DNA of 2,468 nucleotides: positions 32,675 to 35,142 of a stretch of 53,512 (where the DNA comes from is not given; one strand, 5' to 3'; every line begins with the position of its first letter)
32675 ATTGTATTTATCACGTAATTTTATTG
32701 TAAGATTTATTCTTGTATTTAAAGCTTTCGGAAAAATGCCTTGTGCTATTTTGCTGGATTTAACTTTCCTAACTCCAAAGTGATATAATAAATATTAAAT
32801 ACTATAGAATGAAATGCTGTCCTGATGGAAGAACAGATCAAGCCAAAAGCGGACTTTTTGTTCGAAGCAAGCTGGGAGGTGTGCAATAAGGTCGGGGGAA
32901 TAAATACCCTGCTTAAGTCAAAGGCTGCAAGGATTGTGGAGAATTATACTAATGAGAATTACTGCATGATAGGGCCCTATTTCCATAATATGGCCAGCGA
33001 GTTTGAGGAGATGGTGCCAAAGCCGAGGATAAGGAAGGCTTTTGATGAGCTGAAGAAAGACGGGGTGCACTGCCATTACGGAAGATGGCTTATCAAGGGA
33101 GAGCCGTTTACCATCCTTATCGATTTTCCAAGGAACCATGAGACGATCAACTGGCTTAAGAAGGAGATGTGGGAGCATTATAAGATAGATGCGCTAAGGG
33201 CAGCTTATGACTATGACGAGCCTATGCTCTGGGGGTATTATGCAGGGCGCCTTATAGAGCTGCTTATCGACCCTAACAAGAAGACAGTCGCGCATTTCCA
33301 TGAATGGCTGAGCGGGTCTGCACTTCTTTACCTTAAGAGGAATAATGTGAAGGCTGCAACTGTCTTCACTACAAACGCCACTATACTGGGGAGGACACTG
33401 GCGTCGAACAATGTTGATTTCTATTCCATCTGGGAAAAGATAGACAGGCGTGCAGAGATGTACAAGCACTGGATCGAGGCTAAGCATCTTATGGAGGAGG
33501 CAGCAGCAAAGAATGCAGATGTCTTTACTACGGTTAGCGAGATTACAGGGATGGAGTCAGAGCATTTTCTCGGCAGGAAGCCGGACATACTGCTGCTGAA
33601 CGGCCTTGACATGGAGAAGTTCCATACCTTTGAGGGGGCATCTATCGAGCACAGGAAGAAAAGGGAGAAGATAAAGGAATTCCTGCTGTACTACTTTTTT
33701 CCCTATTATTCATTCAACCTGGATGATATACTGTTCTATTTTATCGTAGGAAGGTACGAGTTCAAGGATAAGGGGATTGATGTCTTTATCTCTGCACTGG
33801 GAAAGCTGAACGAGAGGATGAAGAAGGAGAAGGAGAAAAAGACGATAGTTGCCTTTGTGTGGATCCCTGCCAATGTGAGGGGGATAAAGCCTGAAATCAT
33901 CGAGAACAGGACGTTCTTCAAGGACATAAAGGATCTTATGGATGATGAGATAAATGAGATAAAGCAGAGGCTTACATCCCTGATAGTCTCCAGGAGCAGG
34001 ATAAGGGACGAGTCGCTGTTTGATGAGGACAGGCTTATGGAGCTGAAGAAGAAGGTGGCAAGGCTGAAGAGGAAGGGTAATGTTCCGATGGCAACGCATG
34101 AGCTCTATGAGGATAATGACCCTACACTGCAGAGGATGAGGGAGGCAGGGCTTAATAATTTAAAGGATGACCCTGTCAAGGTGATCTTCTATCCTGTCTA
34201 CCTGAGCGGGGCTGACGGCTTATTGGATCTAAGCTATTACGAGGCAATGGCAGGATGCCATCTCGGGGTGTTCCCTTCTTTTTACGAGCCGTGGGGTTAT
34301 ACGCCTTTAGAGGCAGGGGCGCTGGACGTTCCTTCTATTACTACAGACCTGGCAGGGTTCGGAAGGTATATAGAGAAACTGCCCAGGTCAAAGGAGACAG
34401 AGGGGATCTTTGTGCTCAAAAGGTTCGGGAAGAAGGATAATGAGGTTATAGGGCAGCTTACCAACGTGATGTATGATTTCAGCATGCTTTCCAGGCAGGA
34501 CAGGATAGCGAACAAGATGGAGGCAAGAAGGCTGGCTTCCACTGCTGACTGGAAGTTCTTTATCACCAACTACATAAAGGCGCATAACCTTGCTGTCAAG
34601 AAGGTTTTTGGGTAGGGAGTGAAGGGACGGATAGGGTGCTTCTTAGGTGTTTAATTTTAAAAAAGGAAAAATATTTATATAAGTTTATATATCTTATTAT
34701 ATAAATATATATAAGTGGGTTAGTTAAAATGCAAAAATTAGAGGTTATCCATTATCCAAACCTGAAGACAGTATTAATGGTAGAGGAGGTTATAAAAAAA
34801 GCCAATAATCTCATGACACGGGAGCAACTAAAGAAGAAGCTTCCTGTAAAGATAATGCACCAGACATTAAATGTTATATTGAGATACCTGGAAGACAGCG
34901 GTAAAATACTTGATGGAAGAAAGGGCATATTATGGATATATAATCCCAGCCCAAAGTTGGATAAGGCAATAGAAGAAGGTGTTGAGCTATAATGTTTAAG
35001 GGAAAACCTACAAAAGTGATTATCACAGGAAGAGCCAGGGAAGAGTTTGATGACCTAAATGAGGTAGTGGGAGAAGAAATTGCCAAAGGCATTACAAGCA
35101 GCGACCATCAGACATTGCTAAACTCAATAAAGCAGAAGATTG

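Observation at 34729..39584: About 5-kb accessory insertion splitting the glycogen synthase / debranching enzyme pair: TA + cytoplasmic S1/P1-PLC-like protein + TM-PD-(D/E)xK-TPR protein + 651-aa repeat protein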

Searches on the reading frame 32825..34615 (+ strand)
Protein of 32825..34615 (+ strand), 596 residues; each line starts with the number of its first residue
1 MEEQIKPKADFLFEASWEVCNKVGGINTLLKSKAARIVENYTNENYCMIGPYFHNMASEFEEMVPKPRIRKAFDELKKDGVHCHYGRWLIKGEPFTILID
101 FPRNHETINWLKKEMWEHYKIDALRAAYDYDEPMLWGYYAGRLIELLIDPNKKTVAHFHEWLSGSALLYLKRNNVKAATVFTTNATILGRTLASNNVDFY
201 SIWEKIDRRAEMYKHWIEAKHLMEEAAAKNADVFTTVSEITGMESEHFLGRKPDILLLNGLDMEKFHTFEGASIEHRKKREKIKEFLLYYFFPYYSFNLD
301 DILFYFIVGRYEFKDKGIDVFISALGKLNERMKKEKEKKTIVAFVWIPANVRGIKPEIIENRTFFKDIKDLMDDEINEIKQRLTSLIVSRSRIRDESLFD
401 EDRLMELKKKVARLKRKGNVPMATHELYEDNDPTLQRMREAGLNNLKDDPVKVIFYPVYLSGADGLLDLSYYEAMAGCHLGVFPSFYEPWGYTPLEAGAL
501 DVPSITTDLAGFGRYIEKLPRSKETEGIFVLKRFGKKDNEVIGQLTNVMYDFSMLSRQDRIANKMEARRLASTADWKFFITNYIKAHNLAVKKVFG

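Call 3: search_protein_families(library=pfam, proteins=[window:32825-34615:+], max_evalue=0.1)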
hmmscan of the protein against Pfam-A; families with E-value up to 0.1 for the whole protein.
window:32825-34615:+ (596 aa): 6 families
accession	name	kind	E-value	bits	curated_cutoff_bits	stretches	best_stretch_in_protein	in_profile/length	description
PF05693.19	Glycogen_syn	-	6.3e-160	534.3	27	1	14-595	1-587/639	Glycogen synthase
PF00534.26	Glycos_transf_1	-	5.8e-08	32.9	26.4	1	473-517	88-132/172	Glycosyl transferases group 1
PF13692.12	Glyco_trans_1_4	-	2.5e-07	31.5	27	1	472-517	71-116/142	Glycosyl transferases group 1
PF20706.3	GT4-conflict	-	2.6e-05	23.8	26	1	474-553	278-359/385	Family 4 Glycosyltransferase in conflict systems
PF08323.17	Glyco_transf_5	-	0.00089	19.5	22.7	1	138-239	113-218/239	Starch synthase catalytic domain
PF13439.12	Glyco_transf_4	-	0.0018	18.7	28.5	1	135-262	55-167/170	Glycosyltransferase Family 4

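Call 5: search_protein_families(library=ncbifam, proteins=[window:32825-34615:+], max_evalue=0.1)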
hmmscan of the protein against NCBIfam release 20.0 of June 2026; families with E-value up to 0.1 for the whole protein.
window:32825-34615:+ (596 aa): 4 families
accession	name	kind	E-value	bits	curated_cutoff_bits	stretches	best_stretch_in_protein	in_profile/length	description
TIGR02095.1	glgA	subfamily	3.3e-05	22.7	328.45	1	151-329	128-320/477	glycogen/starch synthase, ADP-glucose type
TIGR04157.1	glyco_rSAM_CFB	subfamily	0.00042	19.4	400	0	479-517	302-340/406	TIGR04157 family glycosyltransferase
NF001899.0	PRK00654.1-2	equivalog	0.0015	17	459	1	138-184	116-163/478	glycogen synthase GlgA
NF041876.1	EPS_EpsE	equivalog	0.033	13.4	400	1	473-536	291-349/389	exopolysaccharide biosynthesis GT4 family glycosyltransferase EpsE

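Call 8: find_related_loci(query=window:32825-34615:+, collection=genome_contigs, flank=10000)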
Query window:32825-34615:+ (596 aa) in genome_contigs; peptide patterns used: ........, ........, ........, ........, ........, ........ (x = any residue, [..] = any of these).
319 stretches matched a pattern, but none encodes a relative of the query by tblastn (E <= 1e-3).

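Call 17: find_related_loci(query=window:32825-34615:+, collection=metagenome_contigs, flank=10000)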
Query window:32825-34615:+ (596 aa) in metagenome_contigs; peptide patterns used: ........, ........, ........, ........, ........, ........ (x = any residue, [..] = any of these).
600 stretches matched a pattern, but none encodes a relative of the query by tblastn (E <= 1e-3).

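Call 46: search_protein_representatives(protein=window:32825-34615:+)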
Query: 596 residues. Proteins with E-value up to 0.001 (for the whole library): 2324; up to 1e-10: 1170; up to 1e-30: 492. The best 150 are listed.
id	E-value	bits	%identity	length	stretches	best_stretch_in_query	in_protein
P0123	3.2e-208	709.6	52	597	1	4-593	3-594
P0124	2.8e-199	680.1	52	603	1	2-593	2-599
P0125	1.0e-191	655.1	52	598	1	5-593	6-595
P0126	1.3e-186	638.3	51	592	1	5-591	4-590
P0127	4.6e-179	613.3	48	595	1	6-591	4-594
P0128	1.6e-174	598.3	48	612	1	9-593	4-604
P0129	1.4e-164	565.5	45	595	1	6-592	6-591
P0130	1.0e-163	562.7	44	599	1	7-594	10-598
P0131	1.3e-156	539.2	47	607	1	11-593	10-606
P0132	4.6e-153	527.5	44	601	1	10-594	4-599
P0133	1.2e-152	526.1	44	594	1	10-593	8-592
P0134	2.7e-152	524.9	46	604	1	8-594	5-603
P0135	3.0e-152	524.8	44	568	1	12-588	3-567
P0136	5.8e-150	517.2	42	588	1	11-588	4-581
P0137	1.1e-148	513.0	45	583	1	12-596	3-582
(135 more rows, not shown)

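Call 48: find_related_loci(query=A2, collection=genome_contigs, flank=10000)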
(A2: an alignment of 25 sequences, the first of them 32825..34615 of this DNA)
Query A2 (596 aa) in genome_contigs; peptide patterns used: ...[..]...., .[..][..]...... (x = any residue, [..] = any of these).
599 stretches matched a pattern (row limit reached: there are more); 595 encode a relative of the query (tblastn E <= 1e-3); the best 80 are kept; 80 distinct loci.
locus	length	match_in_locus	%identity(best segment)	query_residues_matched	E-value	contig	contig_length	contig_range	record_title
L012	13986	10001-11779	58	5-595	0e+0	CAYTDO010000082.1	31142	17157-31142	MAG TPA_asm: uncultured Methanosarcinales archaeon isolate binchicken_co203_461 genome assembly, contig: k141_2278871, w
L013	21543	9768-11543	58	5-593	0e+0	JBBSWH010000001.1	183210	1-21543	MAG: Nanoarchaeota archaeon isolate H52-bin084_1 H52_bin084_1_000000000001, whole genome shotgun sequence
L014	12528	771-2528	57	12-596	0e+0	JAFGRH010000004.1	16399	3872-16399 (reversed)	MAG: Candidatus Woesearchaeota archaeon isolate Zod_Metabat.822 k87_247483, whole genome shotgun sequence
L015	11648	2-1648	57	49-594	0e+0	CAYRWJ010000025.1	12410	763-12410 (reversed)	MAG TPA_asm: uncultured Methanosarcinales archaeon isolate SRP104257_co1_379 genome assembly, contig: NODE_3671_length_1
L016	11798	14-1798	53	5-594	0e+0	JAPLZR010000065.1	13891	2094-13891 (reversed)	MAG: Candidatus Woesearchaeota archaeon isolate LacPavin_0920_SED4_MAG_42_9 LacPavin_0920_SED4_scaffold_882541, whole ge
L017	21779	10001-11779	53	8-594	0e+0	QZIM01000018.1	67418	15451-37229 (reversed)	MAG: Candidatus Woesearchaeota archaeon isolate SURF_65 Ga0104751_1000478, whole genome shotgun sequence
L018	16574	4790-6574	53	4-594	0e+0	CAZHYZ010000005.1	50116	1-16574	MAG TPA_asm: uncultured Methanosarcinales archaeon isolate SRP141376_co3_443 genome assembly, contig: NODE_1641_length_5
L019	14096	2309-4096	51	5-596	0e+0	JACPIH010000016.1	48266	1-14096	MAG: Candidatus Woesearchaeota archaeon isolate NC_groundwater_435_Ag_B-0.1um_47_15 GD18-4_B1_scaffold_827750, whole gen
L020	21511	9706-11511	52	4-595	0e+0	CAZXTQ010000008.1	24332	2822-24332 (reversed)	MAG TPA_asm: uncultured Methanosarcinales archaeon isolate SRP141376_co3_431 genome assembly, contig: NODE_5472_length_2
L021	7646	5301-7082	50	4-593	0e+0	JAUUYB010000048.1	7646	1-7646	MAG: Candidatus Woesearchaeota archaeon isolate CSMAG_156 CSMAG_156_k127_2446383_length_7646_cov_8.4522, whole genome sh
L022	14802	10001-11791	50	5-593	0e+0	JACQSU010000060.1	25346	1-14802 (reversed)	MAG: Candidatus Woesearchaeota archaeon isolate NC_groundwater_1393_Ag_S-0.2um_49_28 S_p2_S4_coassembly_k141_2615809, wh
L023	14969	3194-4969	49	8-595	0e+0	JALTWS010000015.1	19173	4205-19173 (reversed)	MAG: Candidatus Azambacteria bacterium isolate S141_metabat1_scaf2bin.007 S141_NODE_2240_length_19173_cov_5.506563, whol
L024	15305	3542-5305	51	4-595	0e+0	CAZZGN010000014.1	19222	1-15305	MAG TPA_asm: uncultured Methanosarcinales archaeon isolate SRP104257_co1_4 genome assembly, contig: NODE_1602_length_192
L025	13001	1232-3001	50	10-595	0e+0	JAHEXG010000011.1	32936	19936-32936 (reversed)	MAG: Candidatus Altiarchaeales archaeon isolate nzgw1 NODE_1211_length_32937_cov_3.813810, whole genome shotgun sequence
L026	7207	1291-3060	49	8-593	0e+0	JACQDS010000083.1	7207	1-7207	MAG: Candidatus Azambacteria bacterium isolate NC_groundwater_1001_Pr1_S-0.65um_41_7 Montesol18_Sp65_coassembly_scaffold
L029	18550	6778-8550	48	5-594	0e+0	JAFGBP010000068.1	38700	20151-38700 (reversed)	MAG: Candidatus Woesearchaeota archaeon isolate Zod_Metabat.1039 k87_13003390, whole genome shotgun sequence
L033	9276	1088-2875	53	6-593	0e+0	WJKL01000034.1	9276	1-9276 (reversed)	MAG: Candidatus Woesearchaeota archaeon isolate Bin_187 k141_1406122, whole genome shotgun sequence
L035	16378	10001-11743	49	9-592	2e-179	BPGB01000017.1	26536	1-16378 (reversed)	MAG: Candidatus Woesearchaeota archaeon KatS3mg002 DNA, contig_5865, whole genome shotgun sequence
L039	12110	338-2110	47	6-593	2e-169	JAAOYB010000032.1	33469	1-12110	Candidatus Woesearchaeota archaeon isolate DPANNHV_H2.bin.12 k83_1183091, whole genome shotgun sequence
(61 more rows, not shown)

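Call 57: search_protein_families(library=pfam, proteins=[L015:1651-2580:+, L033:2955-3902:+, L020:12520-13875:+, L024:6820-7806:+, L035:11899-12900:+, L012:11796-13700:-, L029:8610-9737:-, L029:9541-10890:+, L039:3598-4185:+, L024:6269-6766:+], max_evalue=0.001)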
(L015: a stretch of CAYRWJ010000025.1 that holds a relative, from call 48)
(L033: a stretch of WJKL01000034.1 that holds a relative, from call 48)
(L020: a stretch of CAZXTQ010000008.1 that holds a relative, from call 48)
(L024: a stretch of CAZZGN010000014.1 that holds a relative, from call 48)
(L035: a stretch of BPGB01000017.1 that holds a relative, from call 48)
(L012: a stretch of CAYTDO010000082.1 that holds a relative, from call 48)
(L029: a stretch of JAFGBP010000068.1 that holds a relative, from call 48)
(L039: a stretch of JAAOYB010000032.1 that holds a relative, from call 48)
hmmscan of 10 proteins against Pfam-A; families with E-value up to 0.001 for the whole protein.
L015:1651-2580:+ (309 aa): 6 families
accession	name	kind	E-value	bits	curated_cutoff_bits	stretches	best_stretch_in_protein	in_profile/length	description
PF01087.27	GalP_UDP_transf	-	5.2e-14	53.5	22.1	1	4-169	15-184/184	Galactose-1-phosphate uridyl transferase, N-terminal domain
PF16285.10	DUF4931_N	-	1.5e-13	51.4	24.1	1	78-166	36-122/124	Domain of unknown function (DUF4931) N-terminal domain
PF01230.28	HIT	-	6e-10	40.1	21.5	1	87-164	18-94/98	HIT domain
PF16268.10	DUF4921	-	1.7e-09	37.5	28.5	1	132-302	214-388/425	Domain of unknown function (DUF4921)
PF02744.22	GalP_UDP_tr_C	-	8.1e-05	22.8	29.2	0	180-254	10-85/165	Galactose-1-phosphate uridyl transferase, C-terminal domain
PF11969.13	DcpS_C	-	0.00078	20.3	24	0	184-252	1-68/114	Scavenger mRNA decapping enzyme C-term binding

L033:2955-3902:+ (315 aa): 6 families
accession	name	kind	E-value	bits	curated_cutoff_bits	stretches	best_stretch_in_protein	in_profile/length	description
PF01087.27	GalP_UDP_transf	-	7.2e-23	82.4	22.1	1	4-170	15-184/184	Galactose-1-phosphate uridyl transferase, N-terminal domain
PF16268.10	DUF4921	-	2.7e-16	60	28.5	1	96-306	168-388/425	Domain of unknown function (DUF4921)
PF16285.10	DUF4931_N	-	1.1e-09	38.9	24.1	1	97-168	52-123/124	Domain of unknown function (DUF4931) N-terminal domain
PF01230.28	HIT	-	2.4e-09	38.2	21.5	0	205-278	12-91/98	HIT domain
PF02744.22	GalP_UDP_tr_C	-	3.2e-08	33.9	29.2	1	194-298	23-141/165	Galactose-1-phosphate uridyl transferase, C-terminal domain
PF11969.13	DcpS_C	-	3e-06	28.1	24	1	185-279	1-99/114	Scavenger mRNA decapping enzyme C-term binding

L020:12520-13875:+ (451 aa): 4 families
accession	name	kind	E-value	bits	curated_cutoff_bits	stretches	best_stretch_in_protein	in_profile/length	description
PF02878.22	PGM_PMM_I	-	9.3e-35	119.8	22.5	1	10-137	2-135/138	Phosphoglucomutase/phosphomannomutase, alpha/beta/alpha domain I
PF02880.22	PGM_PMM_III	-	2e-22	79.9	20.7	1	261-363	3-108/115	Phosphoglucomutase/phosphomannomutase, alpha/beta/alpha domain III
PF02879.22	PGM_PMM_II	-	6.7e-22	78.4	29.3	1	155-255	2-103/103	Phosphoglucomutase/phosphomannomutase, alpha/beta/alpha domain II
PF00408.26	PGM_PMM_IV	-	1.2e-13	51.3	23.1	1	374-446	1-66/68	Phosphoglucomutase/phosphomannomutase, C-terminal domain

L024:6820-7806:+ (328 aa): 3 families
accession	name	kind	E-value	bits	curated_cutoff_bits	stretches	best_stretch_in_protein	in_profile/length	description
PF00483.29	NTP_transferase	-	1.5e-28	100.4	21.2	1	4-233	3-241/245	Nucleotidyl transferase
PF25084.1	LbH_EIF2B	-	0.00021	21.7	54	1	252-312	26-82/105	EIF2B subunit epsilon LbH domain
PF01128.25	IspD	-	0.00032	21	27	1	1-53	1-50/221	2-C-methyl-D-erythritol 4-phosphate cytidylyltransferase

L035:11899-12900:+ (333 aa): 4 families
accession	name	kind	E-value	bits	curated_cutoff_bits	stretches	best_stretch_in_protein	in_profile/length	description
PF00483.29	NTP_transferase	-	9.9e-36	124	21.2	1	5-237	4-244/245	Nucleotidyl transferase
PF12804.13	NTP_transf_3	-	5.5e-07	30.3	27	1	7-107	5-98/160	MobA-like NTP transferase domain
PF25084.1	LbH_EIF2B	-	1.4e-05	25.5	54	1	236-296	24-87/105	EIF2B subunit epsilon LbH domain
PF24894.1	Hexapep_GlmU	-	0.001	19.6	23.3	0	245-290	31-76/104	GlmU-like, C-terminal hexapeptide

L012:11796-13700:- (634 aa): 0 families

L029:8610-9737:- (375 aa): 0 families

L029:9541-10890:+ (449 aa): 6 families
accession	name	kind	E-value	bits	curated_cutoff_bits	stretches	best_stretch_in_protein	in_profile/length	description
PF00483.29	NTP_transferase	-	8.6e-27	94.7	21.2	1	120-349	5-244/245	Nucleotidyl transferase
PF25084.1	LbH_EIF2B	-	7.8e-08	32.7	54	1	360-430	18-84/105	EIF2B subunit epsilon LbH domain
PF12804.13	NTP_transf_3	-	3.9e-07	30.8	27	1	121-247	5-127/160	MobA-like NTP transferase domain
PF24894.1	Hexapep_GlmU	-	3.7e-06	27.4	23.3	1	360-420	15-75/104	GlmU-like, C-terminal hexapeptide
PF00132.30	Hexapep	-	0.00022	21.2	27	1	363-396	1-35/36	Bacterial transferase hexapeptide (six repeats)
PF01128.25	IspD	-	0.00076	19.7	27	0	115-175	1-60/221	2-C-methyl-D-erythritol 4-phosphate cytidylyltransferase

L039:3598-4185:+ (195 aa): 0 families

L024:6269-6766:+ (165 aa): 0 families

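Call 70: find_related_loci(query=A2, collection=metagenome_contigs, flank=10000)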
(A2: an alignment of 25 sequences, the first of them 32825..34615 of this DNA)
Query A2 (596 aa) in metagenome_contigs; peptide patterns used: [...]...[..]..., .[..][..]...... (x = any residue, [..] = any of these).
598 stretches matched a pattern (row limit reached: there are more); 593 encode a relative of the query (tblastn E <= 1e-3); the best 80 are kept; 80 distinct loci.
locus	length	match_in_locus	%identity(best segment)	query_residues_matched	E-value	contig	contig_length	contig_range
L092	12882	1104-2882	58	5-595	0e+0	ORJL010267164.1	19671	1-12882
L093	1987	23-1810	58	2-595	0e+0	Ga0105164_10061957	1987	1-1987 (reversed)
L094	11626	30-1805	52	7-596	0e+0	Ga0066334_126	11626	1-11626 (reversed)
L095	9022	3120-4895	54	8-594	0e+0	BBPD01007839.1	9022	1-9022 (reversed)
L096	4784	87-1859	52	2-594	0e+0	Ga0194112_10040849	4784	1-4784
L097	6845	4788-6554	50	10-593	0e+0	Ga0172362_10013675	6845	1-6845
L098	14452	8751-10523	47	4-592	0e+0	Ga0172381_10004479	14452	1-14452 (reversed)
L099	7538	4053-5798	50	12-591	0e+0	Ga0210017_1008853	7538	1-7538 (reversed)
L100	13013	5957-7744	50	12-596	0e+0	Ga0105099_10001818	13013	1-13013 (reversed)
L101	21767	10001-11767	49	5-592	0e+0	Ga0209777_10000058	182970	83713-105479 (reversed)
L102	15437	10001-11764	47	8-592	8e-180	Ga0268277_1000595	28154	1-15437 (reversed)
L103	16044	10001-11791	48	2-593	6e-180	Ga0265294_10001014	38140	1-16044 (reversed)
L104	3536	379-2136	48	10-593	0e+0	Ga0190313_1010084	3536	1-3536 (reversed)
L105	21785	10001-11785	46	1-594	2e-177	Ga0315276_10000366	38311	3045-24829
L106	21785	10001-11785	47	1-594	0e+0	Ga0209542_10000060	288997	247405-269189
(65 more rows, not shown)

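Call 74: search_protein_families(library=pfam, proteins=[L101:11821-12333:-, L101:12353-13432:-, L101:13513-16158:+, L101:16227-17234:+, L105:11799-12887:-, L105:13021-14067:+], max_evalue=0.001)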
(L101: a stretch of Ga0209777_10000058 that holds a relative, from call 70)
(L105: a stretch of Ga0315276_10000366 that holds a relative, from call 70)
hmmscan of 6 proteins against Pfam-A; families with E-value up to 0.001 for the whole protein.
L101:11821-12333:- (170 aa): 1 family
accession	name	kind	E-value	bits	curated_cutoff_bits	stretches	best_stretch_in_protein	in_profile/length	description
PF00857.26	Isochorismatase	-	8.5e-35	120.8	27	1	4-155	2-165/175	Isochorismatase domain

L101:12353-13432:- (359 aa): 0 families

L101:13513-16158:+ (881 aa): 5 families
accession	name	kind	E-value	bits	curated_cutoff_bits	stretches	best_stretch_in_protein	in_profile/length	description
PF00122.25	E1-E2_ATPase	-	4.1e-47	160.5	28.1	1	144-335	3-181/181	E1-E2 ATPase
PF00689.26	Cation_ATPase_C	-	3.2e-21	76.3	27.3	1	710-873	1-174/175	Cation transporting ATPase, C-terminus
PF00690.31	Cation_ATPase_N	-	3.9e-18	65.3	20.4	1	37-103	2-69/69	Cation transporter/ATPase, N-terminus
PF00702.32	Hydrolase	-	9e-12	46.2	26.4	1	351-639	1-189/191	haloacid dehalogenase-like hydrolase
PF13246.12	Cation_ATPase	-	7.5e-10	39.1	21.7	1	397-466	20-90/91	Cation transport ATPase (P-type)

L101:16227-17234:+ (335 aa): 3 families
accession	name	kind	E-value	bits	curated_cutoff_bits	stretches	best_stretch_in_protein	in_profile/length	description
PF00483.29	NTP_transferase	-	1.3e-30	107.2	21.2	1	5-235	4-244/245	Nucleotidyl transferase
PF12804.13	NTP_transf_3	-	1.8e-07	31.9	27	1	4-125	2-119/160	MobA-like NTP transferase domain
PF25084.1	LbH_EIF2B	-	2.2e-06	28.1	54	0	285-312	20-48/105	EIF2B subunit epsilon LbH domain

L105:11799-12887:- (362 aa): 0 families

L105:13021-14067:+ (348 aa): 5 families
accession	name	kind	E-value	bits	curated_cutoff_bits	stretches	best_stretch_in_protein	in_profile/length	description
PF00483.29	NTP_transferase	-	1.1e-23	84.6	21.2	1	3-251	2-244/245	Nucleotidyl transferase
PF25084.1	LbH_EIF2B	-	1.9e-07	31.5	54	1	261-329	20-84/105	EIF2B subunit epsilon LbH domain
PF12804.13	NTP_transf_3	-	2e-05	25.2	27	1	4-122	2-98/160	MobA-like NTP transferase domain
PF24894.1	Hexapep_GlmU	-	2.3e-05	24.9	23.3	1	261-302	33-74/104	GlmU-like, C-terminal hexapeptide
PF00132.30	Hexapep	-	0.00026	21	27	0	262-278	13-29/36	Bacterial transferase hexapeptide (six repeats)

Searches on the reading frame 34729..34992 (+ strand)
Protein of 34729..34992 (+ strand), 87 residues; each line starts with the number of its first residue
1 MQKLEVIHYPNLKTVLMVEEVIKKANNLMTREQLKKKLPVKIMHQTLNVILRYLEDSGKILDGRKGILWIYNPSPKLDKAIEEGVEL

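Call 3: search_protein_families(library=pfam, proteins=[window:34729-34992:+], max_evalue=0.1)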
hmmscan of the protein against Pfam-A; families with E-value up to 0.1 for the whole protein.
window:34729-34992:+ (87 aa): 1 family
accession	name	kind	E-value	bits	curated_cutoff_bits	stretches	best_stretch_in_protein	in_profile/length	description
PF04494.20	TFIID_NTD2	-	0.089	13.5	22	1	4-59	64-119/133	WD40 associated region in TFIID subunit, NTD2 domain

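Call 4: search_protein_families(library=padloc, proteins=[window:34729-34992:+], max_evalue=1)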
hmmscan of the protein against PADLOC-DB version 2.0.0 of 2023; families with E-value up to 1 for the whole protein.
window:34729-34992:+ (87 aa): 1 family
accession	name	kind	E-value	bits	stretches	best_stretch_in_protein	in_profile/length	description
PDLC02270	AbiEi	-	0.026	11.6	1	25-69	9-53/265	AbiEi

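Call 5: search_protein_families(library=ncbifam, proteins=[window:34729-34992:+], max_evalue=0.1)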
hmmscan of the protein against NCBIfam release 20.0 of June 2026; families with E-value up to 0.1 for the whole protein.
window:34729-34992:+ (87 aa): 0 families

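Call 25: search_solved_structures(query=window:34729-34992:+, max_evalue=10, show_alignments=1)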
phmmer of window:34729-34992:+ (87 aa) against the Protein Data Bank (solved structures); distinct sequences matched with E-value up to 10: 2.
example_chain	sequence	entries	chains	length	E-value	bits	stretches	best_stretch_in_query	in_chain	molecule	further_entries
9v2v_A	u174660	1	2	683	0.92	13.1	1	10-54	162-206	Transcriptional regulatory protein SIN3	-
3npk_A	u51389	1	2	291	2.3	11.9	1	7-56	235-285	Geranyltranstransferase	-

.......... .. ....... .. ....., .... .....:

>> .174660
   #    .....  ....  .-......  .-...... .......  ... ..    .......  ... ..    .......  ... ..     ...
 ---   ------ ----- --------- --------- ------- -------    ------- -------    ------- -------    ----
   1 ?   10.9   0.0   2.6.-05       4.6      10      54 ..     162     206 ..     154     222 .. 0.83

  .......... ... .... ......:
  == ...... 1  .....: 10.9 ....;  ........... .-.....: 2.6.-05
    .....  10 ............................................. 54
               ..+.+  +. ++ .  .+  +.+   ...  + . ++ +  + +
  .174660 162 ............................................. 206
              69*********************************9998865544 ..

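Call 44: search_protein_families(library=phrogs, proteins=[window:34729-34992:+], max_evalue=1)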
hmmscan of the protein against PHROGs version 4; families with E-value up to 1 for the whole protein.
window:34729-34992:+ (87 aa): 1 family
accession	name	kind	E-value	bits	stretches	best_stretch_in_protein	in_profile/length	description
phrog_24997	-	unknown function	0.13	13.1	1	8-64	75-132/186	-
